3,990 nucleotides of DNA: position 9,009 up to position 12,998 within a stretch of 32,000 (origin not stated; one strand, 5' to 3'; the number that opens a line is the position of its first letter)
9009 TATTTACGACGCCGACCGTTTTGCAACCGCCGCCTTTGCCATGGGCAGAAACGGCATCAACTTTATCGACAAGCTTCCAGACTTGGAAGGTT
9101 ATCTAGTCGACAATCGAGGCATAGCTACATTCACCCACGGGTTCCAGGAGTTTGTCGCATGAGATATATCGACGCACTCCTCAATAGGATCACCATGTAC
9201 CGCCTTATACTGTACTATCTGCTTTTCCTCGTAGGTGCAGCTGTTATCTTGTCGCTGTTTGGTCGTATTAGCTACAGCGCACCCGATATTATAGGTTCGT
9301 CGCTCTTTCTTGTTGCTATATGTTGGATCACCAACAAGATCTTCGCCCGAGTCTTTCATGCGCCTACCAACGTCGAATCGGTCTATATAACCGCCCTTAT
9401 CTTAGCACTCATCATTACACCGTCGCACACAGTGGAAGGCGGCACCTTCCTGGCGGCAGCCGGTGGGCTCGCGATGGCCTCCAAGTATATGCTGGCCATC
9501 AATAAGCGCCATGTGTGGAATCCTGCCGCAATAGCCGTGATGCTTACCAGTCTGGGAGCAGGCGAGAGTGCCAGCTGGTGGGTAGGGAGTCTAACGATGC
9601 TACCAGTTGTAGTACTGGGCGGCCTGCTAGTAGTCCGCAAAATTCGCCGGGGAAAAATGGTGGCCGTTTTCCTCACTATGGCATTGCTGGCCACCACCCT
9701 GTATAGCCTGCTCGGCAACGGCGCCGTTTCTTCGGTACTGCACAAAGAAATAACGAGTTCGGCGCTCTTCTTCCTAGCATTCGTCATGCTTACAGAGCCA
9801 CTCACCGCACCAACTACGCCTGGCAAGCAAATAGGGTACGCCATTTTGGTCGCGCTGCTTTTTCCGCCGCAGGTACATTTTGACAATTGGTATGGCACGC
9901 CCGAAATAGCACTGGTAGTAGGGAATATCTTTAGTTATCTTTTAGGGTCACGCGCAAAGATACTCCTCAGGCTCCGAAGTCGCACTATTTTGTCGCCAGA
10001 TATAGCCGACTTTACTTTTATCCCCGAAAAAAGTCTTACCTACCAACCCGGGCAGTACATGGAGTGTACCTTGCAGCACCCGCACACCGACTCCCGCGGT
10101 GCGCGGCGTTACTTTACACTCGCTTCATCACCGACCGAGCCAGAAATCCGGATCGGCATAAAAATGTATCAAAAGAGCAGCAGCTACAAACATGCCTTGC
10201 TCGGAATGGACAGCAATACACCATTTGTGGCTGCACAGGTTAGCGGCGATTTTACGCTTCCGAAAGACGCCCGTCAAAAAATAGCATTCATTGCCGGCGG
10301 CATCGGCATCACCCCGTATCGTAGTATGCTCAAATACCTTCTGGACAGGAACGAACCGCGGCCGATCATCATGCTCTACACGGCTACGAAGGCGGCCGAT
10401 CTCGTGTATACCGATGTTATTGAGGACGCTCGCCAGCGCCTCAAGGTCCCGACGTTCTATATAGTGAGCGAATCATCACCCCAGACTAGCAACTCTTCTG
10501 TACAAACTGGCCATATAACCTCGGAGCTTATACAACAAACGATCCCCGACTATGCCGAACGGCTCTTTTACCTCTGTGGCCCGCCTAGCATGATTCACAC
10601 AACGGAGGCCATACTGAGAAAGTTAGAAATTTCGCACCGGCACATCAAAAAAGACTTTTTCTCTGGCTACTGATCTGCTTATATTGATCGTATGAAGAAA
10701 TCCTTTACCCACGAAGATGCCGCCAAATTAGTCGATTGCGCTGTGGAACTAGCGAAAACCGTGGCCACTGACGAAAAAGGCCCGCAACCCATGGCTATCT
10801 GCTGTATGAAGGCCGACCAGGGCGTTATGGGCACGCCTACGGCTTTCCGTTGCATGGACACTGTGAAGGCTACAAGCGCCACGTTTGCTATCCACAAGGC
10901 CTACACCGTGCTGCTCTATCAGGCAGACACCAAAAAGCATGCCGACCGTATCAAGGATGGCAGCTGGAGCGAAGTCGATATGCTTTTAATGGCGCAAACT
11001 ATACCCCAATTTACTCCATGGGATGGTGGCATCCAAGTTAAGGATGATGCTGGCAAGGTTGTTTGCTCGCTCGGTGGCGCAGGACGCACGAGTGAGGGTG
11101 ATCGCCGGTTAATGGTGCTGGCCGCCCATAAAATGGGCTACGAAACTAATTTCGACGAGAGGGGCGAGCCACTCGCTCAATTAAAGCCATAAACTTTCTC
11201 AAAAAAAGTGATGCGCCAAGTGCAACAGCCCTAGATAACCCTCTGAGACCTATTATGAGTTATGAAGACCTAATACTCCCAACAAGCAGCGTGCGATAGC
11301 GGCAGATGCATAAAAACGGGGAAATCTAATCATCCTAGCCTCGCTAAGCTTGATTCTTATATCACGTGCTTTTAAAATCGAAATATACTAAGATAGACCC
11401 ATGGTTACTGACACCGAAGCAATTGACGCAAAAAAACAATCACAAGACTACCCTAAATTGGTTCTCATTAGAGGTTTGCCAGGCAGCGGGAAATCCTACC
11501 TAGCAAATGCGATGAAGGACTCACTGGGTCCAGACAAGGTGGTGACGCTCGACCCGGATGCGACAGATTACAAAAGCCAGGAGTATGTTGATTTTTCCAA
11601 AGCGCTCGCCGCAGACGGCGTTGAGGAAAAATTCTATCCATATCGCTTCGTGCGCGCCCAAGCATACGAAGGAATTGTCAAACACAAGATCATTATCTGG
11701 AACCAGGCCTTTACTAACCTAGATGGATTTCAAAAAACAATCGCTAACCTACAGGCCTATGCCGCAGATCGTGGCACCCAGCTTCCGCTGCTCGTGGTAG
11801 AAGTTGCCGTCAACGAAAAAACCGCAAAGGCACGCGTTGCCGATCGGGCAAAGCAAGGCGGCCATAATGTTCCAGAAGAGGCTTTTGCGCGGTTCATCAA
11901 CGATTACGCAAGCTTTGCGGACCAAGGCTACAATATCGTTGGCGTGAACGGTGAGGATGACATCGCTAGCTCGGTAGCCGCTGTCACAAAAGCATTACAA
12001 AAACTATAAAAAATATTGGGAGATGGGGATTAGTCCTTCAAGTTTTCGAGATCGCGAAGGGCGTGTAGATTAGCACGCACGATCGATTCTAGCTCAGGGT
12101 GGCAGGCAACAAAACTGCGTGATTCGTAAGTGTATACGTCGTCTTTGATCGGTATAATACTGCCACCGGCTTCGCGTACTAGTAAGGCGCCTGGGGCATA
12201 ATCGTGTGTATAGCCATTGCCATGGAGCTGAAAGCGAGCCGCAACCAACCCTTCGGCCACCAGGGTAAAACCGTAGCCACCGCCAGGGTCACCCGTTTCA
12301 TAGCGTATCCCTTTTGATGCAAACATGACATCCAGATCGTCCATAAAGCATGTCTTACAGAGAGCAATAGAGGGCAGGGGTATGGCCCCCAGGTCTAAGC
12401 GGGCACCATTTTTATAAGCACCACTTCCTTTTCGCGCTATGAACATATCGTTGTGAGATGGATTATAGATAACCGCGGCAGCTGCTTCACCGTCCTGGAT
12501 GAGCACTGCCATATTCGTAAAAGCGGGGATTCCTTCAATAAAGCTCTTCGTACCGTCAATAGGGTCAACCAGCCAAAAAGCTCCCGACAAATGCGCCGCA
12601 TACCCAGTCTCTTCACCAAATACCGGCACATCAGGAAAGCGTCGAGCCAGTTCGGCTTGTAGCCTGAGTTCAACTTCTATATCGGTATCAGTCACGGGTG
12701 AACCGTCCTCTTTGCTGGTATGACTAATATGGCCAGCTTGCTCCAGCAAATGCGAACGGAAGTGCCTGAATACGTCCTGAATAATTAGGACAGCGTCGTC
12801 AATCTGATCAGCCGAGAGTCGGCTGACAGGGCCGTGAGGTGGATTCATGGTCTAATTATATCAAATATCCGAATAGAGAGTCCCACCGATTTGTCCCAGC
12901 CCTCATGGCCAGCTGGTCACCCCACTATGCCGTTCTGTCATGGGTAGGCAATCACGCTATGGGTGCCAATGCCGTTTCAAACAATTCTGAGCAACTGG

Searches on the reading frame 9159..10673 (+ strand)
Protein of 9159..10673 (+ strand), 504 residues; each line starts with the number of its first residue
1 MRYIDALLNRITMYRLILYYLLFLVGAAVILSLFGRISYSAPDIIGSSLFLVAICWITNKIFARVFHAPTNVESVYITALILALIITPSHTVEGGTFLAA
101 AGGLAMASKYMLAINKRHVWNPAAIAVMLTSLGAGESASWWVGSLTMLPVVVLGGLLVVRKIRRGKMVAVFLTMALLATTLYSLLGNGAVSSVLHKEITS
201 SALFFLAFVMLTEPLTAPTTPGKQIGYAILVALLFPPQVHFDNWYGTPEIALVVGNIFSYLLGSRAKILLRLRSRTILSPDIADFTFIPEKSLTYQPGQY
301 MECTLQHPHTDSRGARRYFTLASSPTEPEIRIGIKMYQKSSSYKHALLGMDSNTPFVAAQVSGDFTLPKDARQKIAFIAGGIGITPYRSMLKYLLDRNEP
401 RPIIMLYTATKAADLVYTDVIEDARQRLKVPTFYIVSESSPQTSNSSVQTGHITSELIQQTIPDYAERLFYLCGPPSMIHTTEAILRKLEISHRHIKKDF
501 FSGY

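Call 89: search_protein_families(library=pfam, proteins=[window:9159-10673:+], max_evalue=0.001)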
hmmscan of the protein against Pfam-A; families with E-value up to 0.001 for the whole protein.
window:9159-10673:+ (504 aa): 2 families
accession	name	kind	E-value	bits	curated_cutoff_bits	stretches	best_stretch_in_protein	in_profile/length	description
PF00175.26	NAD_binding_1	-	1.1e-17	65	22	1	377-482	1-107/109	Oxidoreductase NAD-binding domain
PF03116.20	NQR2_RnfD_RnfE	-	1.7e-06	28.1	27.7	1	141-235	169-259/296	NQR2, RnfD, RnfE family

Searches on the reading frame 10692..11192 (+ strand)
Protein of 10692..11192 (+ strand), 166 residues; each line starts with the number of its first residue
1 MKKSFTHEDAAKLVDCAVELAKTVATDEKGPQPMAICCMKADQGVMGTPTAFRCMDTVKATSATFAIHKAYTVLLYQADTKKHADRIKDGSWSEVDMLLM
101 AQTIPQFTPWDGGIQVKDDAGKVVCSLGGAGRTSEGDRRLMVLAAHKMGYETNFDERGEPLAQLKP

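Call 89: search_protein_families(library=pfam, proteins=[window:10692-11192:+], max_evalue=0.001)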
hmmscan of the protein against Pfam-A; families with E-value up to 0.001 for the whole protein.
window:10692-11192:+ (166 aa): 1 family
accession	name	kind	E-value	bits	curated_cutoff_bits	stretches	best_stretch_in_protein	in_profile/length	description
PF03928.20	HbpS-like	-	9.9e-13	48.7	25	1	5-142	1-124/128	Haem degrading protein HbpS-like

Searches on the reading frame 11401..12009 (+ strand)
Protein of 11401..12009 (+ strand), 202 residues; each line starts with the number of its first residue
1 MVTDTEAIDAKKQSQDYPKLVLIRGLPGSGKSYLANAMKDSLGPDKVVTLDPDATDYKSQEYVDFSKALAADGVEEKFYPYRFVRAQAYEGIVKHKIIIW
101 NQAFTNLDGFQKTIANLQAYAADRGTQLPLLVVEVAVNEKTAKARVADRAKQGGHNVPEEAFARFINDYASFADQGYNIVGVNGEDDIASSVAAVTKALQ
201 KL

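Call 89: search_protein_families(library=pfam, proteins=[window:11401-12009:+], max_evalue=0.001)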
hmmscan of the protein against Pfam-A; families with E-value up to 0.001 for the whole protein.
window:11401-12009:+ (202 aa): 3 families
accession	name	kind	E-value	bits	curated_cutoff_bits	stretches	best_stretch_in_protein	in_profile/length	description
PF06414.18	Zeta_toxin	-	1.3e-14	54.6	22.3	1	8-168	5-165/199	Zeta toxin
PF13671.12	AAA_33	-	6.5e-10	39.9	27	1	20-167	1-138/143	AAA domain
PF13191.12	AAA_16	-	1.3e-05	26.2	32.6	1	15-74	21-78/167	AAA ATPase domain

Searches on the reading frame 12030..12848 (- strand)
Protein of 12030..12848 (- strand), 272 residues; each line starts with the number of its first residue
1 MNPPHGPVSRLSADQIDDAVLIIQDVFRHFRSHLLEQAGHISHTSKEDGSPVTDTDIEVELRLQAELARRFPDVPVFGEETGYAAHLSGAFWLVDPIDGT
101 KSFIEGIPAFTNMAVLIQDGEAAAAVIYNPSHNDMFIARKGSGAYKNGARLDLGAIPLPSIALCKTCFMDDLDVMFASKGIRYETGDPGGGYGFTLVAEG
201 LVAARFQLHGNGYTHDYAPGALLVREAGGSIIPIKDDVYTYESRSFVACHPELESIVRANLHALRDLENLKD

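Call 89: search_protein_families(library=pfam, proteins=[window:12030-12848:-], max_evalue=0.001)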
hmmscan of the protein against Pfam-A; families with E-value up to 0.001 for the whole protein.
window:12030-12848:- (272 aa): 1 family
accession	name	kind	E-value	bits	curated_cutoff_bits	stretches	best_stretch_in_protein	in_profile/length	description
PF00459.30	Inositol_P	-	7.1e-36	124.5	27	1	19-253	16-258/271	Inositol monophosphatase family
